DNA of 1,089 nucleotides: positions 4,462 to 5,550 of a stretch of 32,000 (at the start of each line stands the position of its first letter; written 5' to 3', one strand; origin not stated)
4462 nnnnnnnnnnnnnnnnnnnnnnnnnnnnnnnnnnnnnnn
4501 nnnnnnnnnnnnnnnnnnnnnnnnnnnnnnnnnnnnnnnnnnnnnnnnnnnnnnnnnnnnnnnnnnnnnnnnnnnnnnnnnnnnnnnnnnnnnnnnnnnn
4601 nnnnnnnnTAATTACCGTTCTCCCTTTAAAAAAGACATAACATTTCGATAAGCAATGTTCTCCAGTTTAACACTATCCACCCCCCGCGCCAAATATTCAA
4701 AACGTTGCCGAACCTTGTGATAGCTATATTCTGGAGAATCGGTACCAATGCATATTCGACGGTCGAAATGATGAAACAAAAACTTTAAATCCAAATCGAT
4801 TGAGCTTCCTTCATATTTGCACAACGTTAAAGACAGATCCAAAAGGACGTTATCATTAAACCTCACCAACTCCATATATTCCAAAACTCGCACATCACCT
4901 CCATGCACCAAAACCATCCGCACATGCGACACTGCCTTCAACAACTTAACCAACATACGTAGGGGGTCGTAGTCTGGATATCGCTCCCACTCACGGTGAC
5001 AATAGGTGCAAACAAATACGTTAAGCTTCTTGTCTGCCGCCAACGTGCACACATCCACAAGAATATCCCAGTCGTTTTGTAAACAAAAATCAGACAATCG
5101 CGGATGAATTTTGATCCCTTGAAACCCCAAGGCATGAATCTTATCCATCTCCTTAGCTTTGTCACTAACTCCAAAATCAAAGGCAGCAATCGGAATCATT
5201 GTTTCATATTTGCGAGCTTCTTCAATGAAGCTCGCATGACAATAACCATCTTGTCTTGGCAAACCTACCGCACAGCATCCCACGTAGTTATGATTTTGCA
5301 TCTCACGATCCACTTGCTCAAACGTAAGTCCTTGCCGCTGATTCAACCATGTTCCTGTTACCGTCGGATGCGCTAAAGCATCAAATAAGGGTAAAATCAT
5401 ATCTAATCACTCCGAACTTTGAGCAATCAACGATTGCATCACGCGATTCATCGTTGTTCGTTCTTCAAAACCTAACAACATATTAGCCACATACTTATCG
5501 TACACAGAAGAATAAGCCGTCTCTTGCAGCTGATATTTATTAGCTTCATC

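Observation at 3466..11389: Arn-like lipid-carrier aminosugar decoration cluster with ATP-grasp, amidohydrolase and 2OG-oxygenase tailoring (candidate undescribed envelope-modification pathway)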

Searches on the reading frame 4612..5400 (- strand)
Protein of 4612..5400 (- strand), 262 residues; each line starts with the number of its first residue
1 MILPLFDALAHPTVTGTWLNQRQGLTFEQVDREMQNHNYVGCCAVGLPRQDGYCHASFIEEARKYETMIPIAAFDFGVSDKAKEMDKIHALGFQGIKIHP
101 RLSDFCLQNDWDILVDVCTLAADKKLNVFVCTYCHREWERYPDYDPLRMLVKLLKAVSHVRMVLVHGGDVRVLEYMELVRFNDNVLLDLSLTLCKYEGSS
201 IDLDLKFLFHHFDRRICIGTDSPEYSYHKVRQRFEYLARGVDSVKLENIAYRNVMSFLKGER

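Call 5: search_protein_families(library=pfam, proteins=[window:4612-5400:-], max_evalue=0.01)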
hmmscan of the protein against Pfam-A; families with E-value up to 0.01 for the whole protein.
window:4612-5400:- (262 aa): 1 family
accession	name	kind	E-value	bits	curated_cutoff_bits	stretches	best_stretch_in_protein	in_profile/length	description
PF04055.27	Radical_SAM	-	0.0041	17.8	29.5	1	131-241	11-133/166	Radical SAM superfamily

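Call 6: search_protein_families(library=ncbifam, proteins=[window:4612-5400:-], max_evalue=0.01)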
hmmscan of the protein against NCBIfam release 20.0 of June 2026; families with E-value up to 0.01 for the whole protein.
window:4612-5400:- (262 aa): 0 families

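Call 7: search_solved_structures(query=window:4612-5400:-, max_evalue=1)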
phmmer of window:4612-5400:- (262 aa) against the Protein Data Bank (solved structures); distinct sequences matched with E-value up to 1: 0.

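Call 53: search_protein_families(library=pfam, proteins=[L037:14854-15777:+, L016:11229-11912:+, L039:869-1933:+, L036:3527-4345:+, L037:12967-13932:+, L021:4479-4874:-, L013:1669-3852:-, L022:7464-8981:+, L035:7156-7884:+], max_evalue=0.01)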
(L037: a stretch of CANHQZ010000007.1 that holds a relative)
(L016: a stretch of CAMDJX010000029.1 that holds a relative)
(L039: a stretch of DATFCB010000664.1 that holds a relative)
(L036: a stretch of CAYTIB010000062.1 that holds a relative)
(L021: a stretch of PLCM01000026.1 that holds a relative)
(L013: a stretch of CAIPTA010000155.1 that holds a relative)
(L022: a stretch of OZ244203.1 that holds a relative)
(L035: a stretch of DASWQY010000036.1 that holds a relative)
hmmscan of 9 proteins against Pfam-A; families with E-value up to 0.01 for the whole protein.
L037:14854-15777:+ (308 aa): 1 family
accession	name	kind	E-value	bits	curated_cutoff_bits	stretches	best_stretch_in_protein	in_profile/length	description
PF04041.19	Glyco_hydro_130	-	1.6e-07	31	26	1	238-296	65-121/320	beta-1,4-mannooligosaccharide phosphorylase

L016:11229-11912:+ (228 aa): 4 families
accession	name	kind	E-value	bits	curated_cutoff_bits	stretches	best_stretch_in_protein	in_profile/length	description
PF13649.12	Methyltransf_25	-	3.9e-05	24.7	27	1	60-135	1-78/97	Methyltransferase domain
PF08242.18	Methyltransf_12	-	0.00069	20.7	30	1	61-132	1-77/98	Methyltransferase domain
PF08241.18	Methyltransf_11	-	0.0026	18.8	21.2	1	61-131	1-71/95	Methyltransferase domain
PF01728.25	FtsJ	-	0.0059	17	24.1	1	54-176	20-142/181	FtsJ-like methyltransferase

L039:869-1933:+ (355 aa): 3 families
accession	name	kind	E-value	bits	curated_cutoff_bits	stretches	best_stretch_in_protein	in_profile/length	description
PF00682.25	HMGL-like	-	1.1e-41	143.4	29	1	20-274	2-258/260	HMGL-like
PF07836.16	DmpG_comm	-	1.6e-06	28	27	1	296-347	12-63/63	DmpG-like communication domain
PF02679.21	ComA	-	0.00038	20.4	25.2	1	106-182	84-167/243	(2R)-phospho-3-sulfolactate synthase (ComA)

L036:3527-4345:+ (273 aa): 1 family
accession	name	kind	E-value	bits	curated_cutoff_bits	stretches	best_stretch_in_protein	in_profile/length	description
PF05721.19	PhyH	-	2.2e-22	80.8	22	1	20-209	2-212/213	Phytanoyl-CoA dioxygenase (PhyH)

L037:12967-13932:+ (322 aa): 0 families

L021:4479-4874:- (132 aa): 3 families
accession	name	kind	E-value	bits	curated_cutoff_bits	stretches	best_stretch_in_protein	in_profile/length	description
PF00892.27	EamA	-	5.3e-07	30.4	28.2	1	12-130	33-134/135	EamA-like transporter family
PF03151.22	TPT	-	0.00095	19.1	30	1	63-130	70-136/291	Triose-phosphate Transporter family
PF10639.15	TMEM234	-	0.0018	18.8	30.1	1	56-128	38-111/113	Putative transmembrane family 234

L013:1669-3852:- (728 aa): 0 families

L022:7464-8981:+ (506 aa): 0 families

L035:7156-7884:+ (243 aa): 3 families
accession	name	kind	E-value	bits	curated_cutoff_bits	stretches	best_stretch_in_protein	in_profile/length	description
PF04989.18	RMNT_CmcI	-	4.9e-89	297.9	23.2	1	37-239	2-204/206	Rhamnosyl O-methyltransferase/CmcI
PF13578.12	Methyltransf_24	-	1.2e-11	45.9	26.3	1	72-180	1-102/105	Methyltransferase domain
PF05711.17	TylF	-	0.0085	15.8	23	0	58-99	82-123/264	Macrocin-O-methyltransferase (TylF)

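Call 61: search_protein_families(library=pfam, proteins=[L012:12291-14135:+, L020:14680-16188:-, L021:12116-14572:-, L029:4874-7036:-, L033:4513-6183:-, L037:8282-9829:+, L032:17739-19712:+, L022:19202-20734:+, L032:14623-15777:-, L023:3600-5249:+], max_evalue=0.1)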
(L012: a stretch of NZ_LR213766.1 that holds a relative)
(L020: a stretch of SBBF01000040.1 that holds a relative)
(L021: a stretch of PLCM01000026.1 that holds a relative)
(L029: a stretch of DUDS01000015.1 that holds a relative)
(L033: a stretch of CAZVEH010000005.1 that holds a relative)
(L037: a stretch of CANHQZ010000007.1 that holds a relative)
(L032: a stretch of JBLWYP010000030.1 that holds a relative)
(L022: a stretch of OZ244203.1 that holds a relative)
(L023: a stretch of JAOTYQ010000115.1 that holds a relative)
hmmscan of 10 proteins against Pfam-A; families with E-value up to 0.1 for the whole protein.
L012:12291-14135:+ (615 aa): 0 families

L020:14680-16188:- (503 aa): 4 families
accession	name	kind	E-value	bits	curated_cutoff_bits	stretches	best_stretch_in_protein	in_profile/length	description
PF13231.12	PMT_2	-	0.0008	20.1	26.1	1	119-233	21-128/160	Dolichyl-phosphate-mannose-protein mannosyltransferase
PF13176.12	TPR_7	-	0.0048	17.3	27.9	1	472-499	1-28/36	Tetratricopeptide repeat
PF13424.12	TPR_12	-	0.014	16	30.1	1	471-500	46-75/77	Tetratricopeptide repeat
PF24885.1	TPR_NPHP3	-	0.025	14.4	100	1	463-501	134-172/239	Nephrocystin-3 TPR domain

L021:12116-14572:- (819 aa): 0 families

L029:4874-7036:- (721 aa): 0 families

L033:4513-6183:- (557 aa): 1 family
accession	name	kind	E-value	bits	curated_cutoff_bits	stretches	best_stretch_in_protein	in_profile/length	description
PF11346.13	DUF3149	-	0.052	13.6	23.2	0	379-396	8-24/40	Protein of unknown function (DUF3149)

L037:8282-9829:+ (516 aa): 0 families

L032:17739-19712:+ (658 aa): 0 families

L022:19202-20734:+ (511 aa): 0 families

L032:14623-15777:- (385 aa): 0 families

L023:3600-5249:+ (550 aa): 0 families

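Call 70: search_solved_structures(query=A5, max_evalue=1)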
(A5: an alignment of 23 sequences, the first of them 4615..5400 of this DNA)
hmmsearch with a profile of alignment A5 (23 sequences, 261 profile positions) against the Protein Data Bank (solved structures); distinct sequences matched with E-value up to 1: 27.
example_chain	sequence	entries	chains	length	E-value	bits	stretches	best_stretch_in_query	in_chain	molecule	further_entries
3irs_A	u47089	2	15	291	3.3e-11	46.2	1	21-258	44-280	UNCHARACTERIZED PROTEIN BB4693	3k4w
3cjp_A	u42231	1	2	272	9.4e-11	44.7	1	145-259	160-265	Predicted amidohydrolase, dihydroorotase family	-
4i6k_A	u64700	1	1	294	0.0016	21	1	2-97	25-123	Amidohydrolase family protein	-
2f6k_A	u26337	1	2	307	0.0094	18.4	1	150-257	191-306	metal-dependent hydrolase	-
8yt2_A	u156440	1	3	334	0.013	18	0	211-258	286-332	2-amino-3-carboxymuconate 6-semialdehyde decarboxylase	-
4ofc_A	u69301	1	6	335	0.013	18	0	55-141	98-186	2-amino-3-carboxymuconate-6-semialdehyde decarboxylase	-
2wm1_A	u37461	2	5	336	0.013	18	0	55-141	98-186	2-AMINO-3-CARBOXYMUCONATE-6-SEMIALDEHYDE DECARBOXYLASE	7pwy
2hbv_A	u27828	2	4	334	0.013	17.9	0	211-258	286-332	2-amino-3-carboxymuconate 6-semialdehyde decarboxylase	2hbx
4epk_A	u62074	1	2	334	0.014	17.9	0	211-258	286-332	2-amino-3-carboxymuconate 6-semialdehyde decarboxylase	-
4era_A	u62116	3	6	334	0.014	17.9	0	211-258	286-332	2-amino-3-carboxymuconate 6-semialdehyde decarboxylase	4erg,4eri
4ign_A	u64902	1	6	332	0.014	17.8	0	55-141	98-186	2-amino-3-carboxymuconate-6-semialdehyde decarboxylase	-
4igm_A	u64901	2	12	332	0.014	17.8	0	55-141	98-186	2-amino-3-carboxymuconate-6-semialdehyde decarboxylase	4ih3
6mgs_A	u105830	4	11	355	0.016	17.7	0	211-258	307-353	2-amino-3-carboxymuconate 6-semialdehyde decarboxylase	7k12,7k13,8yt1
4ifr_A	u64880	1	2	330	0.016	17.6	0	211-258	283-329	2-amino-3-carboxymuconate 6-semialdehyde decarboxylase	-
4ifk_A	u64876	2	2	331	0.017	17.6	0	211-258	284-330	2-amino-3-carboxymuconate 6-semialdehyde decarboxylase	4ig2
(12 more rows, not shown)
